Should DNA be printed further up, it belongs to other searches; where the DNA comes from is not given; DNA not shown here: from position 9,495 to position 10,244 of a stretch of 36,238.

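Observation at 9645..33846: Two tandem cassettes pairing a small membrane-anchored helical protein with a translationally coupled giant exoprotein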

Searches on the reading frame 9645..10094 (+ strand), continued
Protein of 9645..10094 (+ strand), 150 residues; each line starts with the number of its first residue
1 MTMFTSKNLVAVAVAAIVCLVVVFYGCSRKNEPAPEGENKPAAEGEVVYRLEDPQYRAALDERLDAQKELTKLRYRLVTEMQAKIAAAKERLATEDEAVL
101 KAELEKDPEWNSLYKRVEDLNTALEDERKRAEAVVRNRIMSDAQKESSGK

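Call 94: find_encoding_contigs(protein=P0183, flank=10000, max_places=2)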
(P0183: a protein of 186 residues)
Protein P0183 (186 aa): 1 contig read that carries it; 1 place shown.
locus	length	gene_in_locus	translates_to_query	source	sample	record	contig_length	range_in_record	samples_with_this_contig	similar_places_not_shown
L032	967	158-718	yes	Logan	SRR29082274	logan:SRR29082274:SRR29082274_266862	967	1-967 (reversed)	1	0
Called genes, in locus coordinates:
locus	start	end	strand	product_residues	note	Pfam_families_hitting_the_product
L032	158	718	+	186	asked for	-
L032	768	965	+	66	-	?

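Call 95: find_encoding_contigs(protein=P0161, flank=10000, max_places=2)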
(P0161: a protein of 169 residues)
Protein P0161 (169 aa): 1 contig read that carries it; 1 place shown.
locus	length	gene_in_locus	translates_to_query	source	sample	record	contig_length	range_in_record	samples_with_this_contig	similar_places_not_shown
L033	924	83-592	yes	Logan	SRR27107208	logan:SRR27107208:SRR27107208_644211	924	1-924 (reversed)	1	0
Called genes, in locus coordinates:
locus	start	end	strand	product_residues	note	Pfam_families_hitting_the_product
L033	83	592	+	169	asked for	-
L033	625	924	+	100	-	?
